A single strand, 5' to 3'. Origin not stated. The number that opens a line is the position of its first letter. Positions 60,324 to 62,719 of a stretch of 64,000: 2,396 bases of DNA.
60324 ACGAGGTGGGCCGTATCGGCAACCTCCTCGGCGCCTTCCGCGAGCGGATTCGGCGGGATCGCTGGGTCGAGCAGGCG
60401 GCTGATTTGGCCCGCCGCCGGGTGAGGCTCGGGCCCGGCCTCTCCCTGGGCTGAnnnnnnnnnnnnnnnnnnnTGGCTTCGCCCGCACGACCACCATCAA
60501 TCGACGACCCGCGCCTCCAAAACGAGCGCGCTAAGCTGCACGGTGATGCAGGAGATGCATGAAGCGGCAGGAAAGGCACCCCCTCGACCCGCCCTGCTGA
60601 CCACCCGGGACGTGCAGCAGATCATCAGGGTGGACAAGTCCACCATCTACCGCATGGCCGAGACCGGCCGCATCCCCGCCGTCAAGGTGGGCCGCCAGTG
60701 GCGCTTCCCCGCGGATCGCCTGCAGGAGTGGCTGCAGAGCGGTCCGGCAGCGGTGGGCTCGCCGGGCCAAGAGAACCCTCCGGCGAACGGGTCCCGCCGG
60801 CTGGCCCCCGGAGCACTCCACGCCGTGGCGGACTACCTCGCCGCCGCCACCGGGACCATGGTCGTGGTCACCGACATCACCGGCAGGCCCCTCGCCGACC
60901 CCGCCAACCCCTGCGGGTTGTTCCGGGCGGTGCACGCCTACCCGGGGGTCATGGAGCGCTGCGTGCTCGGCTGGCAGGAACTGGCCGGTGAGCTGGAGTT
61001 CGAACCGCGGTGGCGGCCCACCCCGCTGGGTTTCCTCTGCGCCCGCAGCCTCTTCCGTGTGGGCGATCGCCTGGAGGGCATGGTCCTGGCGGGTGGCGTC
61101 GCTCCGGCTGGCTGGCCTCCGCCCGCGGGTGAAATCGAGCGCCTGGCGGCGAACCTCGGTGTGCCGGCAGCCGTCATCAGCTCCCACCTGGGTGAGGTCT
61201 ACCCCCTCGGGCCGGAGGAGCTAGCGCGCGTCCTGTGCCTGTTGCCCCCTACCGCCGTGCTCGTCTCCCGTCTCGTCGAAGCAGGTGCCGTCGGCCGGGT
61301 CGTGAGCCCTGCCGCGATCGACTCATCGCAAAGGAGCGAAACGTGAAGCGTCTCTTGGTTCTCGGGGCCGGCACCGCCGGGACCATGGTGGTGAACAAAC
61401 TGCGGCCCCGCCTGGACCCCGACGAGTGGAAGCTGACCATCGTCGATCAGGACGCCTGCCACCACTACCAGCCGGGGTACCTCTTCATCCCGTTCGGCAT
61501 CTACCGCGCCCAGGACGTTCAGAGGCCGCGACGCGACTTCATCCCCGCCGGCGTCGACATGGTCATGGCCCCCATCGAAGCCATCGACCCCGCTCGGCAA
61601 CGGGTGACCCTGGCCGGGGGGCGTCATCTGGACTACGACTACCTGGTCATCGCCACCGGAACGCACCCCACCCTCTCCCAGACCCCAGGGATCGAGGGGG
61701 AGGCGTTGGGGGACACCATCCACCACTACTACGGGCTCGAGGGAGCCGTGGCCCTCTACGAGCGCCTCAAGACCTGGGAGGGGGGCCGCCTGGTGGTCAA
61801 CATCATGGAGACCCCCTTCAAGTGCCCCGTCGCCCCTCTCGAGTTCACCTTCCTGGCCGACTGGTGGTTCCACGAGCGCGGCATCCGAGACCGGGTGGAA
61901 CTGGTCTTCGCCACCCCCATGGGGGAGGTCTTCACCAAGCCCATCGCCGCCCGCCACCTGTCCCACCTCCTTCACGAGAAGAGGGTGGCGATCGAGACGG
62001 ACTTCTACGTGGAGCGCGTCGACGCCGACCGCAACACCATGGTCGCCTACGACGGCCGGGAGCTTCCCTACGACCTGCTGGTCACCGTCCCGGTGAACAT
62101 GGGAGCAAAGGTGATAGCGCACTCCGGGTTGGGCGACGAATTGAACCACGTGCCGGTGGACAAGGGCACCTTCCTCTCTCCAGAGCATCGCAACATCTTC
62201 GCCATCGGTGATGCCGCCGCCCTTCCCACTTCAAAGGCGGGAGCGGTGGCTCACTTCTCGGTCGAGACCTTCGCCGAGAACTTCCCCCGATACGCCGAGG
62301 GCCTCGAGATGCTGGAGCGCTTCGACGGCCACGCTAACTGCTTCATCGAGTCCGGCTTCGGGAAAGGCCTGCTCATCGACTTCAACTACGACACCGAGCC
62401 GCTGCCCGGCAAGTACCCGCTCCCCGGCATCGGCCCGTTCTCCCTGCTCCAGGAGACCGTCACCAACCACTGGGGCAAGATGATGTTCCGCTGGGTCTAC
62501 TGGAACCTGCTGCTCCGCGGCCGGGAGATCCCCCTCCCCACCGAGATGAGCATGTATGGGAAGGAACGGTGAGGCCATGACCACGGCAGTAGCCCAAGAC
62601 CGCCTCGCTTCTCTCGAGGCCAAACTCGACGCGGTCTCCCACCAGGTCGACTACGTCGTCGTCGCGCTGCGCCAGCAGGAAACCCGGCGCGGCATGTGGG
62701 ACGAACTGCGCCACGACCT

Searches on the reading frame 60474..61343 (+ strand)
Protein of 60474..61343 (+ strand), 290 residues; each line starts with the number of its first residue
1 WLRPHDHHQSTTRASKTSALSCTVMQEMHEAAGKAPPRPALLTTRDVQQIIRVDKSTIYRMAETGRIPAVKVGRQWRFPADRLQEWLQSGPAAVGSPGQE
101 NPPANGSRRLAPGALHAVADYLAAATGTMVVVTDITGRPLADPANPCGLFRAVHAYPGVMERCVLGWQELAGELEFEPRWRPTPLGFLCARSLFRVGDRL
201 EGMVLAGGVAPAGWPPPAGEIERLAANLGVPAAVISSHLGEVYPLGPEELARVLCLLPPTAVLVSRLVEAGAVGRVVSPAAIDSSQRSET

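Call 49: search_protein_families(library=pfam, proteins=[window:60474-61343:+], max_evalue=0.00001)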
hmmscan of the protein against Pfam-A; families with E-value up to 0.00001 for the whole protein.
window:60474-61343:+ (290 aa): 2 families
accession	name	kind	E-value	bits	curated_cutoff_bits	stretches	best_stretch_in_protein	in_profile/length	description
PF12728.13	HTH_17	-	4.6e-16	59.3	27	1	41-89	1-49/51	Helix-turn-helix domain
PF10114.15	PocR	-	4.5e-08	33.5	23.9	1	115-257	8-150/162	Sensory domain found in PocR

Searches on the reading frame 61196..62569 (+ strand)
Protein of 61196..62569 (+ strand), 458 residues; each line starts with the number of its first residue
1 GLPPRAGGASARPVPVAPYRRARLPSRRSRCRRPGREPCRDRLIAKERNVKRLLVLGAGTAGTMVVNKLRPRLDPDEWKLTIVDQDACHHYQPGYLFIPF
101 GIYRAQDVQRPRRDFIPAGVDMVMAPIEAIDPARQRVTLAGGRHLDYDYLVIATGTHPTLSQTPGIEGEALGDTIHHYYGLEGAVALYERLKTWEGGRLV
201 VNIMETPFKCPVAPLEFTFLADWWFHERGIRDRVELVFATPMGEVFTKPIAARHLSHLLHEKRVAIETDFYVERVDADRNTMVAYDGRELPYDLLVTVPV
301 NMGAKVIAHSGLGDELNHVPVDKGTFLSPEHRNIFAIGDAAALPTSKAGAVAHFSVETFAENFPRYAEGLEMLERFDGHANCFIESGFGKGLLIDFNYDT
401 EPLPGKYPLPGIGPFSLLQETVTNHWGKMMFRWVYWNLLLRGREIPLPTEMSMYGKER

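Call 49: search_protein_families(library=pfam, proteins=[window:61196-62569:+], max_evalue=0.00001)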
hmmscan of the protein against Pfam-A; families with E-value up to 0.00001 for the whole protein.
window:61196-62569:+ (458 aa): 1 family
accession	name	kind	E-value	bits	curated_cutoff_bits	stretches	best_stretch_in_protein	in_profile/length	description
PF07992.20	Pyr_redox_2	-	1.4e-17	64.5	26.1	1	52-181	2-136/291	Pyridine nucleotide-disulphide oxidoreductase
